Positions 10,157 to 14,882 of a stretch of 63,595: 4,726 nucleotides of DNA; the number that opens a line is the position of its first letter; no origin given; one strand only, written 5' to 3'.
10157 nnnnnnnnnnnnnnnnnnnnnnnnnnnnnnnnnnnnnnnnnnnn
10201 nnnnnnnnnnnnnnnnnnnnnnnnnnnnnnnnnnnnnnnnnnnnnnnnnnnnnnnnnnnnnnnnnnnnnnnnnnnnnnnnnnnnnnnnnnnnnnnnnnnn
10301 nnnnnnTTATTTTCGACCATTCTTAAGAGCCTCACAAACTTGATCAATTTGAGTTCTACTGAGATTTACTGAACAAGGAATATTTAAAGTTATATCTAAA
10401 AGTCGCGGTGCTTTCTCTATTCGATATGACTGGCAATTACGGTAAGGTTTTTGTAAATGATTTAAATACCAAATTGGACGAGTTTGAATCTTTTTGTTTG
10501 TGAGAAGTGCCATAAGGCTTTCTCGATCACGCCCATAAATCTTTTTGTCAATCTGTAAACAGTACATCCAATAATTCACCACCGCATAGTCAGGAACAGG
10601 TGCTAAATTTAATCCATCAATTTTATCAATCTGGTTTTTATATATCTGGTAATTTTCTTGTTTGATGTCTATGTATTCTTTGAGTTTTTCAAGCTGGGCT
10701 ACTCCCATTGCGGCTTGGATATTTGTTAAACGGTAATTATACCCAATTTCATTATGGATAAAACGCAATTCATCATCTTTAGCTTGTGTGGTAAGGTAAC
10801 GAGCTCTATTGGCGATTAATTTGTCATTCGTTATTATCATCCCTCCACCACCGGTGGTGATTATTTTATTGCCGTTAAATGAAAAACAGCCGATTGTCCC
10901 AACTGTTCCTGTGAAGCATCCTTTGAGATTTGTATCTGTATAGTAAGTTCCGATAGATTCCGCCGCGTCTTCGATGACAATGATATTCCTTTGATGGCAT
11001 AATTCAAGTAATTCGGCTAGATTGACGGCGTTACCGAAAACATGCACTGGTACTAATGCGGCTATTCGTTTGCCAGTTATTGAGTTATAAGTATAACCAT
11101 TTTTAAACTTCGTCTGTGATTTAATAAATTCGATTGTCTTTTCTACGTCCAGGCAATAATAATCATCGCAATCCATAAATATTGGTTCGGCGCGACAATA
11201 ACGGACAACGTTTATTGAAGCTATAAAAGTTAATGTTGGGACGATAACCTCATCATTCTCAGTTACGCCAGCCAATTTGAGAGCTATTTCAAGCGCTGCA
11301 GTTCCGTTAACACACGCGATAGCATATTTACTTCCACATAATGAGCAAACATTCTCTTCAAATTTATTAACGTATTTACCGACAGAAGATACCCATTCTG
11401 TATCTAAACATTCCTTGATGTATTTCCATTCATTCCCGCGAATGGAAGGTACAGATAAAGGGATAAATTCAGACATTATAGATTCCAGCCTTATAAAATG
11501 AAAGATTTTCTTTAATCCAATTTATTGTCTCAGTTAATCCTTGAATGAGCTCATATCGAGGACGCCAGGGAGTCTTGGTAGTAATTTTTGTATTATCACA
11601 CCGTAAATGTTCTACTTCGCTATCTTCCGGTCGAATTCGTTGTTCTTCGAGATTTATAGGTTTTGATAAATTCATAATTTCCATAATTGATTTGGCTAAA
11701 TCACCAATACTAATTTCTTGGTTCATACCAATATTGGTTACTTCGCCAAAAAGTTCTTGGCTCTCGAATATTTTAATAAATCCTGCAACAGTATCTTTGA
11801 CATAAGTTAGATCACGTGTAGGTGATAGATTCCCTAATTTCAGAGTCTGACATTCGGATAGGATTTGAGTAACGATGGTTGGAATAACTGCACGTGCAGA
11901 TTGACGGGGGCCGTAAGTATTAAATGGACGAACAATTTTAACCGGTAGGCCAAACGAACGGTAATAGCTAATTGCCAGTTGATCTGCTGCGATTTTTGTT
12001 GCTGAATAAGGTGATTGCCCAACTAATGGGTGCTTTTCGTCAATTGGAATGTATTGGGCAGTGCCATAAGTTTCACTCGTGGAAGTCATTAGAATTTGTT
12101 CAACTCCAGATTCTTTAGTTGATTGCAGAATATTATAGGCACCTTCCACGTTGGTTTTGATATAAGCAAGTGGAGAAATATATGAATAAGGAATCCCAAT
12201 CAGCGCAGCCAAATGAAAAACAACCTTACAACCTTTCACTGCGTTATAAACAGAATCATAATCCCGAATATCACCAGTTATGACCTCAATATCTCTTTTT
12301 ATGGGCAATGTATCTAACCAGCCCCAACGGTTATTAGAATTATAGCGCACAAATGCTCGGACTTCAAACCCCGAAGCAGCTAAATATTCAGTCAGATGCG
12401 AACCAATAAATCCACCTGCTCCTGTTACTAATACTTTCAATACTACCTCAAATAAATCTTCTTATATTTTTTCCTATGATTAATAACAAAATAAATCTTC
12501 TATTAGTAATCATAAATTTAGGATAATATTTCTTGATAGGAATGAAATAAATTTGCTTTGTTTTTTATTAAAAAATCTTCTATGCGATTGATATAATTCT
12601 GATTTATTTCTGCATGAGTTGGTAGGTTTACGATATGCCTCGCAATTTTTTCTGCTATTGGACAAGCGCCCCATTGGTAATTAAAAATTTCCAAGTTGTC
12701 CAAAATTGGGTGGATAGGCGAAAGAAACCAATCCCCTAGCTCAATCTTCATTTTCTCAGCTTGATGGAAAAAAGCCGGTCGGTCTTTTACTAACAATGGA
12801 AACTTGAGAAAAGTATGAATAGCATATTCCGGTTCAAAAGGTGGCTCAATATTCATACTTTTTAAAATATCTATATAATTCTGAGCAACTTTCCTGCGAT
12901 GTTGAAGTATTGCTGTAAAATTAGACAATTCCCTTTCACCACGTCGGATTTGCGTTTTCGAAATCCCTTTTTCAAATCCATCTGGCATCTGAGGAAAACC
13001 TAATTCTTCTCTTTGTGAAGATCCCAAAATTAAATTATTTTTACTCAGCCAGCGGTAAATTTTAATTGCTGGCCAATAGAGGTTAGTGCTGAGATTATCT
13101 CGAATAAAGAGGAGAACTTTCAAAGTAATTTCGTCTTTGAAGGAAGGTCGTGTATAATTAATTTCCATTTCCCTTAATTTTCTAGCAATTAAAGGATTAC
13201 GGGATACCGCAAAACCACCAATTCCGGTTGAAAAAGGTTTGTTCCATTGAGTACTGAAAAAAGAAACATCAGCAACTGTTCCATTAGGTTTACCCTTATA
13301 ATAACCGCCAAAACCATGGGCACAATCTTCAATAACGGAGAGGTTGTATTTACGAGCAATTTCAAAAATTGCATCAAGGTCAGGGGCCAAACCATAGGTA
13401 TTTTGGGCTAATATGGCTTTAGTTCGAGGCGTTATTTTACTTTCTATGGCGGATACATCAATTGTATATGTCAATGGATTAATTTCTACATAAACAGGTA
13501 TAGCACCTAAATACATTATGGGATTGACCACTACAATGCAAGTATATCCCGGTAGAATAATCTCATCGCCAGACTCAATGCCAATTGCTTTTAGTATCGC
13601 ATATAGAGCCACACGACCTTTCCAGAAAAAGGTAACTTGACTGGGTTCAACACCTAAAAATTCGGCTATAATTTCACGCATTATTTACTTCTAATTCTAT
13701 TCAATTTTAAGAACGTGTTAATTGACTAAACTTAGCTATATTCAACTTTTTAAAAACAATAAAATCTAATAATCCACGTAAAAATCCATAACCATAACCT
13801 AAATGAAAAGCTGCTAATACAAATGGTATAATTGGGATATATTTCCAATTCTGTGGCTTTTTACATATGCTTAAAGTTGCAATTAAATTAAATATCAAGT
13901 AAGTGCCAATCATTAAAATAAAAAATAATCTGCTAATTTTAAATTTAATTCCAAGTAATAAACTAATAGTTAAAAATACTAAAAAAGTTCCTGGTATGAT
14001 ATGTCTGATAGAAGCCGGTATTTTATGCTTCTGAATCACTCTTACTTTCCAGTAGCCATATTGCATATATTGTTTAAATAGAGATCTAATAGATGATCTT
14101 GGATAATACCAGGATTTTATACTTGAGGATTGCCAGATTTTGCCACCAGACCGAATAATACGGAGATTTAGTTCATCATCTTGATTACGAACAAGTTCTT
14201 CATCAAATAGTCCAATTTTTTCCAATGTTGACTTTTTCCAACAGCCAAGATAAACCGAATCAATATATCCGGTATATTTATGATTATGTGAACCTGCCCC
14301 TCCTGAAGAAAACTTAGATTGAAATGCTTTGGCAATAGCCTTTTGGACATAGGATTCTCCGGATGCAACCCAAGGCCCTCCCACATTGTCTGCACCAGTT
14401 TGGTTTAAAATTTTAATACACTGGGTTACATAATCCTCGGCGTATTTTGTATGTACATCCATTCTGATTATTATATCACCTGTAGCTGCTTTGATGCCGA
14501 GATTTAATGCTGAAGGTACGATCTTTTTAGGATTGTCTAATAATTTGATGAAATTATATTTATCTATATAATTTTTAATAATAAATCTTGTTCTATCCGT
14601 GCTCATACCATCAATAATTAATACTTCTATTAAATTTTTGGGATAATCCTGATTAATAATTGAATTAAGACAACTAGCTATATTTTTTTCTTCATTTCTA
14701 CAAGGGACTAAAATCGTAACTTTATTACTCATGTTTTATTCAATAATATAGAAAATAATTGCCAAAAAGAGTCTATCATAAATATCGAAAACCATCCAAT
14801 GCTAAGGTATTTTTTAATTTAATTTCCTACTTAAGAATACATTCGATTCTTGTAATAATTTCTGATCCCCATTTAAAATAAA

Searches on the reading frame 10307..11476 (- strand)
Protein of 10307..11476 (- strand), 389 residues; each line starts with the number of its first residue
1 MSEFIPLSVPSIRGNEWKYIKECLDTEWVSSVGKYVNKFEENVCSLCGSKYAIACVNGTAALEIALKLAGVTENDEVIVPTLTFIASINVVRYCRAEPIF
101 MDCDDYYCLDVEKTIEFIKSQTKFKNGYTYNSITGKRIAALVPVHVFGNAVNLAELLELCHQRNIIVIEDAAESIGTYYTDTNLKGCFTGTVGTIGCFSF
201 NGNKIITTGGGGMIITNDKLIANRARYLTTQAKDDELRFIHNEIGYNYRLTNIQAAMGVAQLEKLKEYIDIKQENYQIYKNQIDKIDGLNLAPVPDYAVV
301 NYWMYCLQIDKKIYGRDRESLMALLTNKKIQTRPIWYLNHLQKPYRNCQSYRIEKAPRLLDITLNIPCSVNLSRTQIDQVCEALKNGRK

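Call 3: search_protein_families(library=pfam, proteins=[window:10307-11476:-], max_evalue=0.01)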
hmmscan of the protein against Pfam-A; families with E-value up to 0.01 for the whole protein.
window:10307-11476:- (389 aa): 5 families
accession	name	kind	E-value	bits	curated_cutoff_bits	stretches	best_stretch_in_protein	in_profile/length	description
PF01041.23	DegT_DnrJ_EryC1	-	5.9e-94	315.7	19.8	1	11-384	2-359/360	DegT/DnrJ/EryC1/StrS aminotransferase family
PF00155.27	Aminotran_1_2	-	3.6e-08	33.4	19.7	1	37-172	45-187/361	Aminotransferase class I and II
PF01212.27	Beta_elim_lyase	-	0.00018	21.4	27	1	35-288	33-270/288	Beta-eliminating lyase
PF03841.19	SelA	-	0.0055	16.2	22.8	0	145-223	151-232/367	L-seryl-tRNA selenium transferase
PF00266.25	Aminotran_5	-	0.0063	16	21.5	0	145-224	150-221/371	Aminotransferase class-V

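Call 4: search_protein_families(library=ncbifam, proteins=[window:10307-11476:-], max_evalue=0.01)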
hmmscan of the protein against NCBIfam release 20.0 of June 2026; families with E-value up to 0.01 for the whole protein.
window:10307-11476:- (389 aa): 9 families
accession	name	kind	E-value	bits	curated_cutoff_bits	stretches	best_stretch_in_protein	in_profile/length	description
TIGR04181.1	NHT_00031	hypoth_equivalog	2.1e-143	477.5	420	1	5-369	1-359/359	LegC family aminotransferase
TIGR03588.1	PseC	equivalog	7.7e-65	219.3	423.5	1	5-385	2-377/380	UDP-4-amino-4,6-dideoxy-N-acetyl-beta-L-altrosamine transaminase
TIGR04427.1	PLP_DesI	equivalog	4.6e-54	184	650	1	20-384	38-379/390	dTDP-4-dehydro-6-deoxyglucose aminotransferase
NF008658.2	PRK11658.1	equivalog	4e-53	180.4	631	1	1-385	1-374/379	UDP-4-amino-4-deoxy-L-arabinose aminotransferase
NF008687.0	PRK11706.1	equivalog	1.8e-46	158.6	375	1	5-385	2-371/375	dTDP-4-amino-4,6-dideoxygalactose transaminase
NF011936.0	PRK15407.1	equivalog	2.2e-38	132.1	423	2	20-223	53-242/440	lipopolysaccharide biosynthesis protein RfbH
TIGR02379.1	ECA_wecE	subfamily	2.5e-36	125.3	434.85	1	4-332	1-317/376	dTDP-4-amino-4,6-dideoxy-D-glucose transaminase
NF005817.0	PRK07683.1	equivalog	0.00017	20.4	575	1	49-123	89-163/387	aminotransferase A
TIGR01977.1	am_tr_V_EF2568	hypoth_equivalog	0.0019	17.3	377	1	56-185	69-188/376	cysteine desulfurase family protein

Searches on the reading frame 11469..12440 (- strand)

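Call 17: search_protein_families(library=pfam, proteins=[window:11469-12440:-], max_evalue=0.001)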
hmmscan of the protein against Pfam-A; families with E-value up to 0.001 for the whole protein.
window:11469-12440:- (323 aa): 9 families
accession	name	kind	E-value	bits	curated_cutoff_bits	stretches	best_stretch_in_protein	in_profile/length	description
PF16363.11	GDP_Man_Dehyd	-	1.5e-68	232.2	27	1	4-305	1-332/332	GDP-mannose 4,6 dehydratase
PF01370.27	Epimerase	-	1.1e-56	192.4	20.9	1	3-238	1-240/240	NAD dependent epimerase/dehydratase family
PF01073.25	3Beta_HSD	-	1.4e-20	73.9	22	1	4-218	1-222/280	3-beta hydroxysteroid dehydrogenase/isomerase family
PF02719.21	Polysacc_synt_2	-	4.8e-20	72.3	20.2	1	3-283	1-277/293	Polysaccharide biosynthesis protein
PF13460.12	NAD_binding_10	-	8.6e-15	55.5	27.2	1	7-173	1-144/184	NAD(P)H-binding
PF07993.18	NAD_binding_4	-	1.1e-11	44.9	20.1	1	5-201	1-234/258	Male sterility protein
PF05368.20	NmrA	-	2.1e-11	44.4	27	1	2-120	4-106/298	NmrA-like family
PF04321.23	RmlD_sub_bind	-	2.8e-09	36.9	27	1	1-294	1-276/287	RmlD substrate binding domain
PF00106.31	adh_short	-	1e-07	32.1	26.6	1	3-72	3-72/195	short chain dehydrogenase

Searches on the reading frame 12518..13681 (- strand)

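Call 17: search_protein_families(library=pfam, proteins=[window:12518-13681:-], max_evalue=0.001)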
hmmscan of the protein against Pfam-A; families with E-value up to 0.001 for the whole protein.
window:12518-13681:- (387 aa): 3 families
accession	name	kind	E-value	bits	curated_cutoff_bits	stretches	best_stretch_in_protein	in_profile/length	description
PF01041.23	DegT_DnrJ_EryC1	-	2.6e-56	191.8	19.8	2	18-173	44-199/360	DegT/DnrJ/EryC1/StrS aminotransferase family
PF00155.27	Aminotran_1_2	-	5.8e-05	22.9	19.7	1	2-135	48-201/361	Aminotransferase class I and II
PF00266.25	Aminotran_5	-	0.00036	20.1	21.5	1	2-144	49-199/371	Aminotransferase class-V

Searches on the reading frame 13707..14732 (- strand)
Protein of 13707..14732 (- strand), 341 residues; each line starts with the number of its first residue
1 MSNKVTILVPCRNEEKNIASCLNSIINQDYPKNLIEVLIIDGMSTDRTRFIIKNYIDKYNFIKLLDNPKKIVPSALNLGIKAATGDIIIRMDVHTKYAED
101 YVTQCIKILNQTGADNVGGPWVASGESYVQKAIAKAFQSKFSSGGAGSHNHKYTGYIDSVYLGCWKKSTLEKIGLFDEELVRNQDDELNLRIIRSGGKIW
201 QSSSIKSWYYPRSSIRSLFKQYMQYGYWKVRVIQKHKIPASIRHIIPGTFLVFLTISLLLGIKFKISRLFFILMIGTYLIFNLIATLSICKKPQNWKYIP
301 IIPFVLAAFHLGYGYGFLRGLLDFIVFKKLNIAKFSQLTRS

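Call 17: search_protein_families(library=pfam, proteins=[window:13707-14732:-], max_evalue=0.001)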
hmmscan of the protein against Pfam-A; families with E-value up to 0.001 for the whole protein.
window:13707-14732:- (341 aa): 3 families
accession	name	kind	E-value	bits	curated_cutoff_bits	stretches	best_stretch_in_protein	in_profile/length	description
PF00535.33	Glycos_transf_2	-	4.3e-28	98.8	23.3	1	6-137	1-131/168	Glycosyl transferase family 2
PF10111.15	Glyco_tranf_2_2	-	8.3e-07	29.2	27.3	1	6-111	1-108/276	Glycosyltransferase like family 2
PF13641.12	Glyco_tranf_2_3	-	8.5e-06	26.4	27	1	5-216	3-218/230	Glycosyltransferase like family 2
